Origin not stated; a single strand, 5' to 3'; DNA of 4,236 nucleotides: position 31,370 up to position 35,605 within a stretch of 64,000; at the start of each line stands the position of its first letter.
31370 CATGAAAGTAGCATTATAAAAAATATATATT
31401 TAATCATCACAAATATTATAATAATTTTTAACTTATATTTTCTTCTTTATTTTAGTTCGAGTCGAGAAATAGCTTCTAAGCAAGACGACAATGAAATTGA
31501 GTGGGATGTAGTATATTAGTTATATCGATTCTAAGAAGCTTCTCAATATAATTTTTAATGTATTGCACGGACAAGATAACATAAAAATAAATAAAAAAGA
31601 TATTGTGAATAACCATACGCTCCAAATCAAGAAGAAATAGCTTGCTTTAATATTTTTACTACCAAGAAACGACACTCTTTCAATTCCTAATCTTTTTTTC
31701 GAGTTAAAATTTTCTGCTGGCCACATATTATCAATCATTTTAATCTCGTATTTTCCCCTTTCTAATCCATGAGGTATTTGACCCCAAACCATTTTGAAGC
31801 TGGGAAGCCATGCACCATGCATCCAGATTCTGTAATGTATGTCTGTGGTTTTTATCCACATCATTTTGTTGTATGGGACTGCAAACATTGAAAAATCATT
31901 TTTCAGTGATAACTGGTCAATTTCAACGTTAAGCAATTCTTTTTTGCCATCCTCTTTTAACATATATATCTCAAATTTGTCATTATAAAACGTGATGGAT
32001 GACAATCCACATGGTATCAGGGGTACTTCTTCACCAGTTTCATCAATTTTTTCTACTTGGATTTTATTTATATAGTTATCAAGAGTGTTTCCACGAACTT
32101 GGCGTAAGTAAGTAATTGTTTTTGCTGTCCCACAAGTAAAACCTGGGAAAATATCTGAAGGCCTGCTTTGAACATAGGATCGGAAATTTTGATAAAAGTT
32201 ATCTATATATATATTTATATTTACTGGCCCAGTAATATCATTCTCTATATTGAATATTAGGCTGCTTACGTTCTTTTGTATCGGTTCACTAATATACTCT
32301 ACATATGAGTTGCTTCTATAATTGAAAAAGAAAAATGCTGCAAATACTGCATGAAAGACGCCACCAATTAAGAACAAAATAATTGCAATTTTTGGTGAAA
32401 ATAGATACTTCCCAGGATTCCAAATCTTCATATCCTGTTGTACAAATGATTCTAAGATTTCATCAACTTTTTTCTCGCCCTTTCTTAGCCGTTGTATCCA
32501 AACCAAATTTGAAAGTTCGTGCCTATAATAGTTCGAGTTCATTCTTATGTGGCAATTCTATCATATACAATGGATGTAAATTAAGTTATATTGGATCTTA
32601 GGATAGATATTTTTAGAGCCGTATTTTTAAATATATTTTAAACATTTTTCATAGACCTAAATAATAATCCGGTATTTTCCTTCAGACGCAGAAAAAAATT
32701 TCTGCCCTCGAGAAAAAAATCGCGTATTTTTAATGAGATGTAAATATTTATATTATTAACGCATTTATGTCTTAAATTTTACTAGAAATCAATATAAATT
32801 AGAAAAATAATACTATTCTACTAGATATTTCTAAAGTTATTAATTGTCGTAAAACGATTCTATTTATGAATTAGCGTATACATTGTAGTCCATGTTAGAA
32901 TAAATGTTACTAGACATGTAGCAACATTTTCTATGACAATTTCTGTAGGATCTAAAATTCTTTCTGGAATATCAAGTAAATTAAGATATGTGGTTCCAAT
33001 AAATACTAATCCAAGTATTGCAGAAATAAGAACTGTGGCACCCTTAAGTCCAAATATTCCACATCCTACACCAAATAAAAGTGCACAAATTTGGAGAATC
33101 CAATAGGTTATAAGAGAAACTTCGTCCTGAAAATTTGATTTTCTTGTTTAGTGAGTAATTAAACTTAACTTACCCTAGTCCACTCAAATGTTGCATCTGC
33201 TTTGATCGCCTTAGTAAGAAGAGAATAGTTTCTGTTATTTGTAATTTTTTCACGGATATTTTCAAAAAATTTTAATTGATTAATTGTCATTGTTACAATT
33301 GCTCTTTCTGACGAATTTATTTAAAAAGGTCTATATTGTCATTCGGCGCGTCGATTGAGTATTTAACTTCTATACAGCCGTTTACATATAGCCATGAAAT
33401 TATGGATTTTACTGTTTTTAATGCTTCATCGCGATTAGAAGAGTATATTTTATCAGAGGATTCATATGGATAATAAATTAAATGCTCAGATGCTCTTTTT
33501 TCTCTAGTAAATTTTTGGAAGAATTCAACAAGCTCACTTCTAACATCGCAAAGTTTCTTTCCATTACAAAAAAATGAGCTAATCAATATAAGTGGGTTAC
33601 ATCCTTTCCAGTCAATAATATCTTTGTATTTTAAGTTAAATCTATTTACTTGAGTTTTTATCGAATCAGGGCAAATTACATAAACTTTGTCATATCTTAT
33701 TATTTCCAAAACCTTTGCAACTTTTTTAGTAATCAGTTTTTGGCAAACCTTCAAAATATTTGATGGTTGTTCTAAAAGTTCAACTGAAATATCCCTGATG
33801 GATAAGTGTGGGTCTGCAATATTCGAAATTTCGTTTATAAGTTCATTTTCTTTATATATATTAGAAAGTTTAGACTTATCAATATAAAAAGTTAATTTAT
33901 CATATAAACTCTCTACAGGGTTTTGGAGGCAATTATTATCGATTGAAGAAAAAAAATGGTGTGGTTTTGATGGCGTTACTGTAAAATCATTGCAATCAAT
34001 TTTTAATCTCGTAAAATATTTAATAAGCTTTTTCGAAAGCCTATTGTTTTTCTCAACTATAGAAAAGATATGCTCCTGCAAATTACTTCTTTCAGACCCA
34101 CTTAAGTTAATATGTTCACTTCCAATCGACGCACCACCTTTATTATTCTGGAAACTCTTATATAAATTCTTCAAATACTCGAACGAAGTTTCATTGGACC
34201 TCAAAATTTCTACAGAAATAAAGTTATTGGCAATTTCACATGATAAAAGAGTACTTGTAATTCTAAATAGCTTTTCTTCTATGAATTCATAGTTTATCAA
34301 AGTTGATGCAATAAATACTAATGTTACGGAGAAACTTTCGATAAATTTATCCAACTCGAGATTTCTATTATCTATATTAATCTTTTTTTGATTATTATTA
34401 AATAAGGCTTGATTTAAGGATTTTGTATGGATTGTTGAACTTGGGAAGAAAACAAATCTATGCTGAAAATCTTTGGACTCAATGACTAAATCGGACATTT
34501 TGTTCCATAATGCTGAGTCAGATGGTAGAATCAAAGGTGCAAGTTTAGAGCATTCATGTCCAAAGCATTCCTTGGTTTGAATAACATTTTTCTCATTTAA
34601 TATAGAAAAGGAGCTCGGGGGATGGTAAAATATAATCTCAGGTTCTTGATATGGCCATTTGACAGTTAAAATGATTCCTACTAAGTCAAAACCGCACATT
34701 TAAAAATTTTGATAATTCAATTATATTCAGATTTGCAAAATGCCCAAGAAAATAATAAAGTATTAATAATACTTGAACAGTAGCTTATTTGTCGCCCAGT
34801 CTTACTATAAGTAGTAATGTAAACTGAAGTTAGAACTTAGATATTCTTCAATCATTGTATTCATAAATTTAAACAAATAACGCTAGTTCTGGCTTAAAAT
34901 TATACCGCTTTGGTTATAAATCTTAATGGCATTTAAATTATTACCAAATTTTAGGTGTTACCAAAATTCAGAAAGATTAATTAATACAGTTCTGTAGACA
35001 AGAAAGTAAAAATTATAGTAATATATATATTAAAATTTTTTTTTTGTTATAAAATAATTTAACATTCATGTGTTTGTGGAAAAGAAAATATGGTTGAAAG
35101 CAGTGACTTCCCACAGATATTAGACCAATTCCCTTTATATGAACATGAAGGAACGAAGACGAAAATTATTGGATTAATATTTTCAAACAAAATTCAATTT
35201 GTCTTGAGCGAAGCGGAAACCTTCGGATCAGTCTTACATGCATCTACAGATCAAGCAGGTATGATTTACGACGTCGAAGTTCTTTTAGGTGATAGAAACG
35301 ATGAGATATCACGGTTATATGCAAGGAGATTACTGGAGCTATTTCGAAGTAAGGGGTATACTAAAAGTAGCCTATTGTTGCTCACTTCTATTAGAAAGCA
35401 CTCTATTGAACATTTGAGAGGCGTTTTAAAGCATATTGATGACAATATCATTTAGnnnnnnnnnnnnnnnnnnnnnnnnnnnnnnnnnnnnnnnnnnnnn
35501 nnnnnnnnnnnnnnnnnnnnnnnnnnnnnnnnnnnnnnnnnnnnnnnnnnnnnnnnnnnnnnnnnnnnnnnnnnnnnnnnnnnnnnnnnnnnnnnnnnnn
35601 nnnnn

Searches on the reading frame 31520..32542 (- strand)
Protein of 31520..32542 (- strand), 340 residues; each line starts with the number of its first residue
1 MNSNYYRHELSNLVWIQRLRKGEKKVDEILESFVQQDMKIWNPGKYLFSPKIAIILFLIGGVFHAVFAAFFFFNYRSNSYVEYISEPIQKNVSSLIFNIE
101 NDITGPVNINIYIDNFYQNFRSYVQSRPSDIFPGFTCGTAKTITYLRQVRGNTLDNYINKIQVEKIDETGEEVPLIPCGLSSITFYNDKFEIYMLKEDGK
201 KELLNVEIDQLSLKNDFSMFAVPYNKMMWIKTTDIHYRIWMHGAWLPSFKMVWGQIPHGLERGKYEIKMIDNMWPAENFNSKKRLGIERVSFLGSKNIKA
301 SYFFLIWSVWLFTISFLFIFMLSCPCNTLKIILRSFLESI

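Call 8: search_protein_families(library=pfam, proteins=[window:31520-32542:-], max_evalue=0.01)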
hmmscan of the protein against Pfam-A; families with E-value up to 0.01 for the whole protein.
window:31520-32542:- (340 aa): 1 family
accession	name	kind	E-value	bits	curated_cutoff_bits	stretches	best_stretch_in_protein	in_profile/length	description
PF03381.20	CDC50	-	4.4e-28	99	28.6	1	86-321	35-279/286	LEM3 (ligand-effect modulator 3) family / CDC50 family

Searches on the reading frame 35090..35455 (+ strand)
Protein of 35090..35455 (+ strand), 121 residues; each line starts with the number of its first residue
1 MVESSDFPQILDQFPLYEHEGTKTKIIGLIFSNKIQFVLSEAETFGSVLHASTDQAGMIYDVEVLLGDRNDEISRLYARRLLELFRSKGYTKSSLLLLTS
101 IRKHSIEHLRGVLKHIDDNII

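Call 8: search_protein_families(library=pfam, proteins=[window:35090-35455:+], max_evalue=0.01)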
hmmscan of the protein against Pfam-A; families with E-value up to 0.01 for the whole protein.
window:35090-35455:+ (121 aa): 1 family
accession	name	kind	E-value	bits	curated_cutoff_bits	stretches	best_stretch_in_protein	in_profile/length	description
PF10178.14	PAC3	-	8.2e-11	42.4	21.2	1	38-118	2-86/87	Proteasome assembly chaperone 3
